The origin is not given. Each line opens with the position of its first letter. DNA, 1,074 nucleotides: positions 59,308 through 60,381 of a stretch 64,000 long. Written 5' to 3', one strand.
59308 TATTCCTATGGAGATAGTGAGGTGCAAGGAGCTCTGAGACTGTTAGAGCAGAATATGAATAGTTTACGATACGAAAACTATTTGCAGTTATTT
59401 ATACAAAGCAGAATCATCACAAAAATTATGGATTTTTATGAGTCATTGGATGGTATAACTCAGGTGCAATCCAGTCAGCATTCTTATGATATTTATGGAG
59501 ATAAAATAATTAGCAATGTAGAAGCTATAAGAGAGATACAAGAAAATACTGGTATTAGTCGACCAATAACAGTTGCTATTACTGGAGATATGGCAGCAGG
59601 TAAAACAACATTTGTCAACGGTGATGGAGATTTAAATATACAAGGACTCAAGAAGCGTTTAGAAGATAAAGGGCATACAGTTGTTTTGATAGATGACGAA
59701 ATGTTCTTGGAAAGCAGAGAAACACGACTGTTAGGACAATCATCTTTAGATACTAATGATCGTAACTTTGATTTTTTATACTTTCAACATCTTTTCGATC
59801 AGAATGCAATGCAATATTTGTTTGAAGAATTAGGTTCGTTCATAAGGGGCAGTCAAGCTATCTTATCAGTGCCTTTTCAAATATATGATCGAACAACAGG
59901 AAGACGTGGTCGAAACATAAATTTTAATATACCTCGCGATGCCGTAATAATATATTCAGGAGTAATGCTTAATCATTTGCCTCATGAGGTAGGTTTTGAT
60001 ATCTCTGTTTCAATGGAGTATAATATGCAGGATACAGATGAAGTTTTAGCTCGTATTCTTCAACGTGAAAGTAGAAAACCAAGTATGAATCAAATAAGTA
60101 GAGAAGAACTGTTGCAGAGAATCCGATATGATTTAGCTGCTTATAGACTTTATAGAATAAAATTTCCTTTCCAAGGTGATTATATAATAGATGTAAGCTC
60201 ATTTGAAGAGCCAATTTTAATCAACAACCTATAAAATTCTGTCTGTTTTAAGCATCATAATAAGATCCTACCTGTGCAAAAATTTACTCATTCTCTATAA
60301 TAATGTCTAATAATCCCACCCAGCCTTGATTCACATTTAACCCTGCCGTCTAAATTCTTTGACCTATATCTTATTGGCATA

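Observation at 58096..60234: Leader-bearing fusion of a GatZ/KbaZ-like domain with a P-loop (uridine-kinase/PRK-type) kinase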

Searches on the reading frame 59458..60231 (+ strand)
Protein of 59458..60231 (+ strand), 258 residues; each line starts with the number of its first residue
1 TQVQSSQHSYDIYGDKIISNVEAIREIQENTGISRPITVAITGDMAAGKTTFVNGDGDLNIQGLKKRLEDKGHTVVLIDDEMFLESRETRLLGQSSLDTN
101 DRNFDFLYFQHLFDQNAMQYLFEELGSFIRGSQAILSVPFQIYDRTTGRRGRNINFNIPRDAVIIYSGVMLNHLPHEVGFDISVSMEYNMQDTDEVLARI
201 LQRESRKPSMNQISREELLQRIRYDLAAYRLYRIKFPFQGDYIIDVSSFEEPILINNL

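Call 11: find_homologous_proteins(query=window:59458-60231:+, max_evalue=0.01)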
Query window:59458-60231:+: 514 candidates shared short words with the query, none scored E <= 0.01.

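Call 14: search_protein_families(library=pfam, proteins=[window:59458-60231:+], max_evalue=5)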
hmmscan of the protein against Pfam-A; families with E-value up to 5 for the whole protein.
window:59458-60231:+ (258 aa): 1 family
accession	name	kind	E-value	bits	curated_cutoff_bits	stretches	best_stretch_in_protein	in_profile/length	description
PF02367.23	TsaE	-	0.023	15.1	26.6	1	34-55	19-40/128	Threonylcarbamoyl adenosine biosynthesis protein TsaE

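Call 21: search_protein_representatives(protein=window:59458-60231:+)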
Query: 258 residues. Proteins with E-value up to 0.001 (for the whole library): 12; up to 1e-10: 1; up to 1e-30: 1. The best 12 are listed.
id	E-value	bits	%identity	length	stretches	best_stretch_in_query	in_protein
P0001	1.7e-164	561.5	100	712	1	1-258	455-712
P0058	1.2e-09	54.6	36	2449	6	33-88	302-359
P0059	5.3e-08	49.2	27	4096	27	37-97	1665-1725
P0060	2.2e-07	47.2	28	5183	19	129-195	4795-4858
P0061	1.4e-06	44.6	26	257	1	15-231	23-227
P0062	1.6e-05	41.0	28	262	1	23-254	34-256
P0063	1.8e-05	40.9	25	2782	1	49-254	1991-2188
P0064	4.3e-05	39.7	26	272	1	40-253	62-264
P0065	4.4e-05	39.6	29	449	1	34-254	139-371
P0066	6.2e-05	39.2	27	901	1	17-254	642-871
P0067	1.4e-04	38.0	29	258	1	28-249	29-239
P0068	4.5e-04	36.3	30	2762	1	37-233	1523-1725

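Call 23: search_protein_families(library=pfam, proteins=[P0061, P0062, P0064, P0065, P0066, P0067], max_evalue=0.1)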
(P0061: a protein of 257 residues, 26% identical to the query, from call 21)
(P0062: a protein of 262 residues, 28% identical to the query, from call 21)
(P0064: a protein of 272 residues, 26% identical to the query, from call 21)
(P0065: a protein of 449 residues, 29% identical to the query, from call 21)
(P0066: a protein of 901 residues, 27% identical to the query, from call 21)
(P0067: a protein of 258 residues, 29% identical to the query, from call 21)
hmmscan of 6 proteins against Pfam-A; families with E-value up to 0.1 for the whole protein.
P0061 (257 aa): 2 families
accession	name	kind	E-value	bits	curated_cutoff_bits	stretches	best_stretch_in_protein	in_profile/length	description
PF00485.24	PRK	-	0.011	16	22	1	46-198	1-147/196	Phosphoribulokinase / Uridine kinase family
PF06414.18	Zeta_toxin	-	0.095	12.6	22.3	0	42-83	14-54/199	Zeta toxin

P0062 (262 aa): 2 families
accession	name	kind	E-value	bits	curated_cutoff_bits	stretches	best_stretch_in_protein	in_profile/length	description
PF00485.24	PRK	-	1.5e-06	28.7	22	1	49-246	1-187/196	Phosphoribulokinase / Uridine kinase family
PF13238.12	AAA_18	-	0.0034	18.3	29.4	1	50-211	1-117/128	AAA domain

P0064 (272 aa): 2 families
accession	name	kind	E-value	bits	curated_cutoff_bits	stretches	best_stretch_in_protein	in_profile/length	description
PF13238.12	AAA_18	-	0.0005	21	29.4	1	61-220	1-118/128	AAA domain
PF00485.24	PRK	-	0.002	18.4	22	1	60-211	1-148/196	Phosphoribulokinase / Uridine kinase family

P0065 (449 aa): 0 families

P0066 (901 aa): 15 families
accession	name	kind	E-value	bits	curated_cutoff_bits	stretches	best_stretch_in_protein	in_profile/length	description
PF13328.12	HD_4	-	7.4e-13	49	27.2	1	431-579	4-147/156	HD domain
PF01966.28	HD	-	5.6e-11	43.2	22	2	224-303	13-87/116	HD domain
PF01656.29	CbiA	-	1.3e-05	25.6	25.4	1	667-697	5-35/125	CobQ/CobB/MinD/ParA nucleotide binding domain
PF02223.23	Thymidylate_kin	-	1.9e-05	24.9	27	1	666-695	1-29/185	Thymidylate kinase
PF00485.24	PRK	-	0.0015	18.8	22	1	663-822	1-152/196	Phosphoribulokinase / Uridine kinase family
PF13207.12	AAA_17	-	0.0024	18.6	27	0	668-711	2-40/136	AAA domain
PF01935.23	DUF87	-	0.0079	16.7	23.2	1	665-711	27-69/220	Helicase HerA, central domain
PF13238.12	AAA_18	-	0.0094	16.8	29.4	0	666-825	3-117/128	AAA domain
PF00931.28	NB-ARC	-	0.025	14.3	23.5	0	662-689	19-46/248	NB-ARC domain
PF01583.26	APS_kinase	-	0.028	14.9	21.1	1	661-697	2-38/152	Adenylylsulphate kinase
PF24883.2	NPHP3_N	-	0.036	14.7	24.8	0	662-706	23-67/164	Nephrocystin 3, N-terminal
PF05729.18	NACHT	-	0.043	14.1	26.7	0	663-709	2-48/167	NACHT domain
PF07693.20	KAP_NTPase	-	0.045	13.4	20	0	659-735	18-60/293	KAP family P-loop domain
PF13401.12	AAA_22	-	0.064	14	27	0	661-731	5-75/130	AAA domain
PF08433.16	KTI12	-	0.084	12.8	22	0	661-706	2-46/271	Chromatin associated protein KTI12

P0067 (258 aa): 4 families
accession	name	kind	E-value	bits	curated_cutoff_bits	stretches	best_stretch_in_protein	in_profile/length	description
PF00485.24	PRK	-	0.0017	18.7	22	1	39-168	1-121/196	Phosphoribulokinase / Uridine kinase family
PF02224.24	Cytidylate_kin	-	0.0059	16.8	26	1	40-61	1-22/211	Cytidylate kinase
PF13238.12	AAA_18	-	0.025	15.5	29.4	0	40-196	1-115/128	AAA domain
PF13191.12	AAA_16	-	0.065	14.2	32.6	1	37-119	24-103/167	AAA ATPase domain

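Call 26: search_protein_families(library=pfam, proteins=[P0058, P0063, P0068], max_evalue=0.001)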
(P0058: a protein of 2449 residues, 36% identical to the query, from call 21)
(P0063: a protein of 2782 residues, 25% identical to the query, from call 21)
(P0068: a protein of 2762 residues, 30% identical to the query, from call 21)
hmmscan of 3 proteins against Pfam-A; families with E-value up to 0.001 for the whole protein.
P0058 (2449 aa): 16 families
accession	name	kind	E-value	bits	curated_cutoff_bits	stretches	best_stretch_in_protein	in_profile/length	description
PF18911.6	PKD_4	-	7.4e-53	177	27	9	225-310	1-83/85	PKD domain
PF18981.6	InlK_D3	-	4.1e-27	94.5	25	0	660-697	38-75/75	Internalin K domain (D3/D4)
PF00801.26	PKD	-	5.1e-20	71.7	23.5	0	1573-1642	13-78/80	PKD domain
PF22091.2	DUF6941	-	9.7e-15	55.5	27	0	1703-1723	96-116/125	Family of unknown function (DUF6941)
PF13472.12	Lipase_GDSL_2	-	4.4e-13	50.6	32.9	1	2246-2427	2-176/178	GDSL-like Lipase/Acylhydrolase family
PF08659.16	KR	-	1.1e-09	38.9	22.6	0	967-1008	22-63/180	KR domain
PF00657.28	Lipase_GDSL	-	1.5e-09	38.7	23.6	1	2243-2432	1-206/208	GDSL-like Lipase/Acylhydrolase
PF18030.7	Rimk_N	-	1.8e-07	31.8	26.4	0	328-352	11-35/94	RimK PreATP-grasp domain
PF13439.12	Glyco_transf_4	-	2.1e-07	31.6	28.5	0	1374-1472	11-89/170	Glycosyltransferase Family 4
PF00135.34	COesterase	-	3.5e-07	30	27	0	1493-1525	174-206/515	Carboxylesterase family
PF20128.4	DUF6518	-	6.3e-07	29.5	25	0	1277-1328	105-156/204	Family of unknown function (DUF6518)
PF09651.16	Cas_APE2256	-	1.7e-05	25.2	24.8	0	1356-1399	24-67/136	CRISPR-associated protein (Cas_APE2256)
PF23736.1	Ig_ZP2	-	3.1e-05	24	27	0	1197-1241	46-91/126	Zona pellucida sperm-binding protein 2, Ig-like domain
PF22632.2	BphC_D1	-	3.6e-05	23.9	27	0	1813-1828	13-28/51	Dihydroxybiphenyl dioxygenase BphC D1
PF11060.13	DUF2861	-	4.8e-05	23.5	25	0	1619-1642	145-168/267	Protein of unknown function (DUF2861)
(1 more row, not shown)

P0063 (2782 aa): 23 families
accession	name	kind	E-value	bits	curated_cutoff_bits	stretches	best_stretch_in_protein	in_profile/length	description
PF24814.1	WD40_Prp19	-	5e-27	95.1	320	2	1048-1153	135-241/281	Prp19 WD40 domain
PF25174.1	Beta-prop_THOC3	-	4.6e-26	91.9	305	2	704-946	5-228/272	THOC3 beta-propeller domain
PF24817.1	WD40_WDHD1_1st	-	6.7e-24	85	109.9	2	999-1157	128-290/291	WDHD1 first WD40 domain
PF25173.1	Beta-prop_WDR3_1st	-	1.3e-19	71.1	154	2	744-829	19-102/184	WDR3 first beta-propeller domain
PF23414.1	Beta-prop_EML_2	-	6e-19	68.9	90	2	1052-1162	43-154/266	Echinoderm microtubule-associated protein second beta-propeller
PF00400.38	WD40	-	1e-15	57.9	27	1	1268-1295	12-39/39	WD domain, G-beta repeat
PF24807.1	WD40_CDC20-Fz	-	1e-14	55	200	1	723-947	68-281/292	CDC20/Fizzy WD40 domain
PF24796.1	WDR55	-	1.2e-13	51.2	200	1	993-1168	1-173/296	WDR55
PF25168.1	Beta-prop_WDR36-Utp21_2nd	-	8.3e-13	48.8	84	1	1052-1152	202-301/335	WDR36/Utp21 second beta-propeller domain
PF12894.13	ANAPC4_WD40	-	1.8e-10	41.4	22.9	0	1063-1140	10-88/91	Anaphase-promoting complex subunit 4 WD40 domain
PF23383.1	Beta-prop_IFT140_1st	-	3.3e-08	33.1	27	0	752-837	58-141/406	IFT140 first beta-propeller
PF25171.1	Beta-prop_WDR36-Utp21_1st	-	5.4e-08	33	80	0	753-833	149-228/266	WDR36/Utp21 first beta-propeller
PF25175.1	Beta-prop_WDR5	-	3.9e-07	30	250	0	1049-1126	137-215/296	WDR5 beta-propeller domain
PF23409.1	Beta-prop_EML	-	5.5e-07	29.8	88.2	0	728-833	131-233/267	Echinoderm microtubule-associated protein first beta-propeller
PF25460.1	Beta-prop_Aladin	-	9.1e-07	28.7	171.1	0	1267-1311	110-155/340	Aladin seven-bladed propeller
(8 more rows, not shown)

P0068 (2762 aa): 2 families
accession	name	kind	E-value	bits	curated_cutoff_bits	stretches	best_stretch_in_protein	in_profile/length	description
PF01937.24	ARMT1-like_dom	-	1.8e-22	80.4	25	1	1140-1438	10-296/311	Damage-control phosphatase ARMT1-like domain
PF04055.27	Radical_SAM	-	2e-14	54.5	29.5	1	1925-2079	3-146/166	Radical SAM superfamily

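Call 39: search_solved_structures(query=A2, max_evalue=1, show_alignments=2)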
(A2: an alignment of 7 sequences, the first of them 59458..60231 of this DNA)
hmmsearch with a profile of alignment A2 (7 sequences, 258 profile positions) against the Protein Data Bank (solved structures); distinct sequences matched with E-value up to 1: 328 (the best 60 are shown).
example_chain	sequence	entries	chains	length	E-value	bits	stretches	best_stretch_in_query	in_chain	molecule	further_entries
3cmu_A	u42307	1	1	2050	1.1e-20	77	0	37-89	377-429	Protein recA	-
3cmt_A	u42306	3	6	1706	3.9e-17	65.4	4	37-89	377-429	Protein recA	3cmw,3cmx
3cmv_A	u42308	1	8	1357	1.6e-13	53.6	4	37-89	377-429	Protein recA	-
1rz3_A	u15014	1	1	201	4.7e-13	52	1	31-187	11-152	hypothetical protein RBSTP0775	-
3w8r_A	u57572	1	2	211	3.1e-10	42.8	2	41-83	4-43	Uridine kinase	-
3asy_A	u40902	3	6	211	3.4e-10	42.7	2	41-83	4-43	Uridine kinase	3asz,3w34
9qkn_A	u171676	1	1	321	1.4e-08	37.3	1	41-185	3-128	Uridine kinase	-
6gve_J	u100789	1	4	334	2.4e-08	36.6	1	39-192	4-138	Phosphoribulokinase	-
9y3v_K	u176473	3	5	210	3.2e-08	36.2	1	42-188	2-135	Uridine kinase P10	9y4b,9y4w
2jeo_A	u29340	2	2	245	3.4e-08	36.1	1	39-198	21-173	URIDINE-CYTIDINE KINASE 1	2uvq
6kev_A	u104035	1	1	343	6.1e-08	35.3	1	39-193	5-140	Phosphoribulokinase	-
9sgf_A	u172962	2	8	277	6.3e-08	35.2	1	41-198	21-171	Uridine-cytidine kinase 1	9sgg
6hzk_A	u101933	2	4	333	6.5e-08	35.2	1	40-193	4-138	Phosphoribulokinase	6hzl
9qko_B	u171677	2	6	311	2.6e-07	33.2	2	41-92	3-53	cyanobacteria specific phoshoribulokinase from Hyella disjuncta PCC 6712 | cyanobacteria specific phosphoribulokinase from Chroococcidiopsis PCC 6712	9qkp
3tqc_A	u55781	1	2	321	4.6e-07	32.4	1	28-196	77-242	Pantothenate kinase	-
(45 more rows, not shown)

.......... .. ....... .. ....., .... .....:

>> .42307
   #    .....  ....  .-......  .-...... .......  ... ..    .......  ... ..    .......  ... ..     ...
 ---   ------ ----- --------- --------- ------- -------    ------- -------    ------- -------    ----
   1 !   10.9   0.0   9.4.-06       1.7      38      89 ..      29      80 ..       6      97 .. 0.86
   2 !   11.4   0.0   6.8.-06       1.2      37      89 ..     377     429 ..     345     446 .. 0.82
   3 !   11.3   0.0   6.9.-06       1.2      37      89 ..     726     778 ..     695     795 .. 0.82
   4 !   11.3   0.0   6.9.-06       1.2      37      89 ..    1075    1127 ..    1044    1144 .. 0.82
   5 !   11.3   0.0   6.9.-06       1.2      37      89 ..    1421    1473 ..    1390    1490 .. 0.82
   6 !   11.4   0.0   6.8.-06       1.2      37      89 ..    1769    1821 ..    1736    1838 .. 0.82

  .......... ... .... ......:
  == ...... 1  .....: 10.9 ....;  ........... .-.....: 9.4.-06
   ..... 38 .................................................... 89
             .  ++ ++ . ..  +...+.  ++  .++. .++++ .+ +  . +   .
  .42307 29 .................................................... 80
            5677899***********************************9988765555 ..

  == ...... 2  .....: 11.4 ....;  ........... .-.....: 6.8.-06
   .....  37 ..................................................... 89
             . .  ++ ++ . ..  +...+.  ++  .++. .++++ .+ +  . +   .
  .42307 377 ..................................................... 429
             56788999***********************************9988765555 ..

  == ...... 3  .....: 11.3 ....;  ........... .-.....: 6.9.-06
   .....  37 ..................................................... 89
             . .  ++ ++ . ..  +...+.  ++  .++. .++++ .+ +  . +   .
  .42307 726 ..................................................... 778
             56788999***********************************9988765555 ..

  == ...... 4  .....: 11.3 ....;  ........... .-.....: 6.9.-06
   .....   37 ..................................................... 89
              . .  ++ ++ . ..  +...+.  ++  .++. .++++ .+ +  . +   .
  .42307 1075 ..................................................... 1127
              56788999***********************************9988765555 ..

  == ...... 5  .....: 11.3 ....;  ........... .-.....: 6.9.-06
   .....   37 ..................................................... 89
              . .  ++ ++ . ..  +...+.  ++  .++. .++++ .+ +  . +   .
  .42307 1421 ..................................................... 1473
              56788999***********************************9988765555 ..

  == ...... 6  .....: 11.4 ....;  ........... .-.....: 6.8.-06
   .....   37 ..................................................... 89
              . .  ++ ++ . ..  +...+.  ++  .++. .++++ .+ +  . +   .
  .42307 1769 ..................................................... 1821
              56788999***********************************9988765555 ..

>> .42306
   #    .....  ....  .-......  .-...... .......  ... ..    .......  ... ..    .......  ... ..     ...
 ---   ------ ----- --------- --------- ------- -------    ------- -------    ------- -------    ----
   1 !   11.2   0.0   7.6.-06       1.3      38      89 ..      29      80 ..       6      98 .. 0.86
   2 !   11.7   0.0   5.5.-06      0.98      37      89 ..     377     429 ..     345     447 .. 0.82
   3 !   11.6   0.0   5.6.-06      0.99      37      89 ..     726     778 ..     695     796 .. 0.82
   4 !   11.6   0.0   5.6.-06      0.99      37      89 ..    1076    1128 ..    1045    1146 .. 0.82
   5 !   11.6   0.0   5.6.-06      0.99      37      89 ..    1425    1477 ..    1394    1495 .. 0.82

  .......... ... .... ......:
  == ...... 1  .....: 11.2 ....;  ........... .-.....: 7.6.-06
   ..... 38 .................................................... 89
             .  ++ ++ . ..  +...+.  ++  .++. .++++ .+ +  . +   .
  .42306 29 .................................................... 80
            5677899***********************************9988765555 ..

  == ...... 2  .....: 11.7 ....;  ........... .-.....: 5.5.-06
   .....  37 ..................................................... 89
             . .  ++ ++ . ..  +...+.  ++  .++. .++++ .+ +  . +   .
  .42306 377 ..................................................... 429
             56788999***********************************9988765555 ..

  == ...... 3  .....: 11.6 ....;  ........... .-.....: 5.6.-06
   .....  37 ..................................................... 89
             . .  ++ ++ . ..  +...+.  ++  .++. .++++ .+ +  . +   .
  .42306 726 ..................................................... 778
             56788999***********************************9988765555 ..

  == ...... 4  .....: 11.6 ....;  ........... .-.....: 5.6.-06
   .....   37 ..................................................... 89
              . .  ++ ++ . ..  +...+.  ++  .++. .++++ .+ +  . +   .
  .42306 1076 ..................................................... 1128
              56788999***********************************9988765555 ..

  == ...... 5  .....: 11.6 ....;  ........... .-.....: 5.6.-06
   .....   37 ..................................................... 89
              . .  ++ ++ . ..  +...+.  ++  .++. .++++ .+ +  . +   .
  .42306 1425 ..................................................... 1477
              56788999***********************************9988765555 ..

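Call 49: predict_structure(alignment_id=A2)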
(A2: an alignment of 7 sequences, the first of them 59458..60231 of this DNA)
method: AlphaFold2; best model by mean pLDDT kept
length: 258 residues; sequences in the alignment: 7
mean_pLDDT: 72.5   pTM: 0.73
mean pLDDT of the five models: 72.5, 72.4, 69.0, 67.6, 66.1
residues with pLDDT >= 90: 22; 70-90: 150; 50-70: 57; < 50: 29
segments of 3 or more residues with pLDDT < 50: 1-18, 51-59
pLDDT, mean of each block of 10 residues (from residue 1): 30 41 63 77 72 43 77 87 86 64 60 84 87 91 87 90 85 63 78 80 78 81 75 70 72 61
secondary structure, 60 per line:
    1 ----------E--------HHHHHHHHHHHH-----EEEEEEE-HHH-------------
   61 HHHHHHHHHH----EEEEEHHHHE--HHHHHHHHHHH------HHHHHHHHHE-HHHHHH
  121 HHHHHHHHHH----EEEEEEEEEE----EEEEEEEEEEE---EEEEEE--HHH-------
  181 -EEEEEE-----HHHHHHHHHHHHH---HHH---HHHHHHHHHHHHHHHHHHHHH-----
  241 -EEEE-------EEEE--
elements in order: H20-31 E37-43 H61-70 E75-79 H80-83 H87-97 H104-112 H115-130 E135-144 E149-159 E163-168 E182-187 H193-205 H215-235 E242-245 E253-256

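Call 52: fold_search(model_id=the predicted structure, library=pdb)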
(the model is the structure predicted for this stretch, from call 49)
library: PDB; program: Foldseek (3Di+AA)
matches with E <= 10: 903; with E <= 0.001: 97
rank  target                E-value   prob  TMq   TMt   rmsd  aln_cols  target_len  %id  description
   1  9qkp_A                6.3e-09  1.00  0.56  0.48   3.8       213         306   19  Structure of the cyanobacteria specific PRK from Chroococcidiopsis (Hyella disjuncta) PCC 6712 (P41212 crystal form) (released 2026-04-08)
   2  4f7w_D                6.3e-09  1.00  0.54  0.47   6.4       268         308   17  Crystal structure of Klebsiella pneumoniae pantothenate kinase in complex with N-pentylpantothenamide (released 2013-04-10)
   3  9qko_A                8.0e-09  1.00  0.56  0.49   3.9       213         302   19  Structure of the cyanobacteria specific PRK from Chroococcidiopsis (Hyella disjuncta) PCC 6712 (P1 crystal form) (released 2026-04-08)
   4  4ne2_B                8.0e-09  1.00  0.54  0.47   6.4       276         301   15  Pantothenamide-bound Pantothenate Kinase from Klebsiella pneumoniae (released 2014-02-26)
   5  9qkp_B                8.5e-09  1.00  0.56  0.48   3.9       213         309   19  Structure of the cyanobacteria specific PRK from Chroococcidiopsis (Hyella disjuncta) PCC 6712 (P41212 crystal form) (released 2026-04-08)
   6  3w8r_A                8.5e-09  1.00  0.49  0.60   4.5       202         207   23  Mutant structure of Thermus thermophilus HB8 uridine-cytidine kinase (released 2014-03-26)
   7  1uej_B                1.7e-08  1.00  0.52  0.62   4.7       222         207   18  Crystal structure of human uridine-cytidine kinase 2 complexed with a substrate, cytidine (released 2004-05-04)
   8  1esm_B                2.0e-08  1.00  0.51  0.44   6.9       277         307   15  STRUCTURAL BASIS FOR THE FEEDBACK REGULATION OF ESCHERICHIA COLI PANTOTHENATE KINASE BY COENZYME A (released 2000-09-20)
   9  1uej_A                2.3e-08  1.00  0.53  0.64   4.6       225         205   18  Crystal structure of human uridine-cytidine kinase 2 complexed with a substrate, cytidine (released 2004-05-04)
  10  3asz_B                2.6e-08  1.00  0.48  0.58   4.7       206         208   23  CMP-complex structure of uridine kinase from Thermus thermophilus HB8 (released 2011-06-01)
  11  4f7w_E                3.2e-08  1.00  0.54  0.47   6.5       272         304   16  Crystal structure of Klebsiella pneumoniae pantothenate kinase in complex with N-pentylpantothenamide (released 2013-04-10)
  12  6n54_A                3.4e-08  1.00  0.55  0.66   4.4       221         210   18  Crystal structure of human uridine-cytidine kinase 2 complexed with 2'-azidocytidine monophosphate (released 2019-11-27)
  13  1sq5_C                3.6e-08  1.00  0.54  0.48   6.4       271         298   15  Crystal Structure of E. coli Pantothenate kinase (released 2004-09-28)
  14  3tqc_A                3.6e-08  1.00  0.54  0.47   6.6       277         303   17  Structure of the pantothenate kinase (coaA) from Coxiella burnetii (released 2011-09-21)
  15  3w8r_B                3.8e-08  1.00  0.49  0.59   4.6       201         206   21  Mutant structure of Thermus thermophilus HB8 uridine-cytidine kinase (released 2014-03-26)
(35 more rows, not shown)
